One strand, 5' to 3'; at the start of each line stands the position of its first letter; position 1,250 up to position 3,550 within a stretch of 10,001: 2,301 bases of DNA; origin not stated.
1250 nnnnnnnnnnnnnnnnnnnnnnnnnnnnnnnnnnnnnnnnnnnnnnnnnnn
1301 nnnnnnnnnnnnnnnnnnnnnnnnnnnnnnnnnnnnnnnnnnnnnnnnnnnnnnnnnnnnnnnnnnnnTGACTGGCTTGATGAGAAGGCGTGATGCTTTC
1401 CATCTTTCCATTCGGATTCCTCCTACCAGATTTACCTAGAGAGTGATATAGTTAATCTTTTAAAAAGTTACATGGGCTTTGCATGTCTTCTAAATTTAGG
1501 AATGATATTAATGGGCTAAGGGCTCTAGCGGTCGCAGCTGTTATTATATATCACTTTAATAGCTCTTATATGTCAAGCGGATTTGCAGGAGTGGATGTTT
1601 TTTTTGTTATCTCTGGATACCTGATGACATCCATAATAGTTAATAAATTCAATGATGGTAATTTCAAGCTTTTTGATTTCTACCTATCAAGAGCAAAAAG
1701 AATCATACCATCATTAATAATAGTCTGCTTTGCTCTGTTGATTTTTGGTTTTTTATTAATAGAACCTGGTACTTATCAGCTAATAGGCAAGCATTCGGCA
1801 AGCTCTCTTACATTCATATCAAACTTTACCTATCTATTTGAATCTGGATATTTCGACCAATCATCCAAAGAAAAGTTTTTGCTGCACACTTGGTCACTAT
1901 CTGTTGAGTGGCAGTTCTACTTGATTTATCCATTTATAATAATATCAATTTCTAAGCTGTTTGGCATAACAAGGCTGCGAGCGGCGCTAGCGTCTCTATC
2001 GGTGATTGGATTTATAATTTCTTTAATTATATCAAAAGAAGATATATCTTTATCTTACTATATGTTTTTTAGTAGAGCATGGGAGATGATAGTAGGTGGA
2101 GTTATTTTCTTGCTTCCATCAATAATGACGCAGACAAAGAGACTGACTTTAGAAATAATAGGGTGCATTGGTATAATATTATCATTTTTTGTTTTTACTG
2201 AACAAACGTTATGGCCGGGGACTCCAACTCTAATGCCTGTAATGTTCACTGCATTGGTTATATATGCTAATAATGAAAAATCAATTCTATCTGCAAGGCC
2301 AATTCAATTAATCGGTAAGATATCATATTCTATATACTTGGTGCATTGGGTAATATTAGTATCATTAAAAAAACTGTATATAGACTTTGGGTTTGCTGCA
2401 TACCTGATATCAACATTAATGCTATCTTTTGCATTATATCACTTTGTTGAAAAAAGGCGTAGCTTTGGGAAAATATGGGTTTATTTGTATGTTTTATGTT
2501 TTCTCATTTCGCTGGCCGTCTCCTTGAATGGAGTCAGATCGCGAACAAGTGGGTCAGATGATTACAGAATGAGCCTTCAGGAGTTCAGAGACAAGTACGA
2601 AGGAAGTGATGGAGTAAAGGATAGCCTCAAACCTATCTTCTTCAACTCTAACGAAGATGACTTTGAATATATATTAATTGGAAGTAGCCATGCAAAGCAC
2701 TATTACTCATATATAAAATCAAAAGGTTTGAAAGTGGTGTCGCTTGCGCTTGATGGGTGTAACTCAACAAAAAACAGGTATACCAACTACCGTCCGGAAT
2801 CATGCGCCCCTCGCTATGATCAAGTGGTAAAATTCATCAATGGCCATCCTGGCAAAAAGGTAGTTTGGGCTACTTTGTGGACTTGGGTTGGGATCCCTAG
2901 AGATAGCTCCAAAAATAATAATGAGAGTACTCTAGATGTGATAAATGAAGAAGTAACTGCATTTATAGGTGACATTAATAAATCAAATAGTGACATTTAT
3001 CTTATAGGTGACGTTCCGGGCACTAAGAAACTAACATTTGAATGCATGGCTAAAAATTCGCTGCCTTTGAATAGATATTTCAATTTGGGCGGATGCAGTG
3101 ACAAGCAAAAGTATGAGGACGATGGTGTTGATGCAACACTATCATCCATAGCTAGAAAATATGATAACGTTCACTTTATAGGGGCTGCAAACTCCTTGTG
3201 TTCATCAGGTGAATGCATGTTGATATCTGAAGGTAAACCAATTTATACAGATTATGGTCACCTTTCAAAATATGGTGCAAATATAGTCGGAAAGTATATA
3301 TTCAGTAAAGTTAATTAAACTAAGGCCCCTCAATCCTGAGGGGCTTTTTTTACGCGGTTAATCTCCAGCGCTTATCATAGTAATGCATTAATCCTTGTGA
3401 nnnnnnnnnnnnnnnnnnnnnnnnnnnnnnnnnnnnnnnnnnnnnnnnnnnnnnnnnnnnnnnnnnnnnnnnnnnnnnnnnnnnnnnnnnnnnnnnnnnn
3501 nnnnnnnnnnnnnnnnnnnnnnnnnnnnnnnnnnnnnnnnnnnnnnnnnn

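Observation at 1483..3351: AT-rich O-antigen acyltransferase moron (AT3 plus SGNH) convergent with the tailspike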

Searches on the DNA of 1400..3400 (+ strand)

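Call 5: search_dna_similar(query=window:1400-3400:+, collection=ecoli_genomes, mode=near, max_rows=20)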
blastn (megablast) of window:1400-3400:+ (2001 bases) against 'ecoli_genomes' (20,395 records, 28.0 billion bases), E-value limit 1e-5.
Records with a match: 1; places in all: 1; records where one place covers at least 80% of the query: 0.
Genomes with a match: 1 of 5426; with a place that covers at least 80% of the query: 0. Places per genome that has any: lowest 1, median 1, highest 1. On chromosomes: 1 places; on plasmids: 0.
Best place of each record, by identity: 80-90% 1.
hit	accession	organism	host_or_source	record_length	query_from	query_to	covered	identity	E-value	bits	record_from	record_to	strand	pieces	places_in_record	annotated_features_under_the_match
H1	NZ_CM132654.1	Escherichia coli strain mip270_04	manure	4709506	1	63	3%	86.2%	2e-7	68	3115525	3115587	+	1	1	none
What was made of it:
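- Tried and rejected: Near-identical DNA: megablast of 1400-3400 against complete E. coli genomes matched only a 63-nt stretch upstream of the gene (call 5).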

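Call 6: search_dna_similar(query=window:1400-3400:+, collection=phages, mode=near, max_rows=20)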
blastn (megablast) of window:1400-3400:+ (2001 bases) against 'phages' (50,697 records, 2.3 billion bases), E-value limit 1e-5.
No match.
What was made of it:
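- Tried and rejected: The same search against phage records found nothing (call 6).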

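Call 78: search_dna_similar(query=L106:5117-10562:+, collection=phages, mode=distant, max_rows=10)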
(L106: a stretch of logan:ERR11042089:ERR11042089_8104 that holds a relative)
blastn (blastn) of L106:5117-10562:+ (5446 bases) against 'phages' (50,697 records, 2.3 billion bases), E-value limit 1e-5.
Records with a match: 5; places in all: 5; records where one place covers at least 80% of the query: 0.
Best place of each record, by identity: 60-80% 5.
By first word of the organism name: Yersinia 3; Escherichia 2.
By host as written in the record: Escherichia coli O103:H25 strain NIPH-11060424/NVH-734 2; Yersinia enterocolitica LN1996-YE105.5R 1; Yersinia enterocolitica JL2002-6 1; Yersinia enterocolitica JL2004-21 1.
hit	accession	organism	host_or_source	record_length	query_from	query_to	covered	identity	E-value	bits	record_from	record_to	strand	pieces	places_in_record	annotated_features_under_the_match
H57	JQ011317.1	Escherichia phage TL-2011b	Escherichia coli O103:H25 strain ...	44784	2016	5431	61%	71.1%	0e+0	1630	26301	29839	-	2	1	hypothetical protein | lytic transglycosylase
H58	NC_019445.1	Escherichia phage TL-2011b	Escherichia coli O103:H25 strain ...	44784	2016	5431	61%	71.1%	0e+0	1630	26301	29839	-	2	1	hypothetical protein | endolysin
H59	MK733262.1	Yersinia phage YeP4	Yersinia enterocolitica LN1996-YE105.5R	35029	1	1960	36%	70.3%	0e+0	911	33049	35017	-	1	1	DNA packaging protein | hypothetical protein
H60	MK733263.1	Yersinia phage YeP5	Yersinia enterocolitica JL2002-6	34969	101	1960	34%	70.5%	0e+0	879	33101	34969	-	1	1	hypothetical protein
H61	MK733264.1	Yersinia phage YeP6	Yersinia enterocolitica JL2004-21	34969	101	1960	34%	70.5%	0e+0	879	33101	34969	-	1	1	hypothetical protein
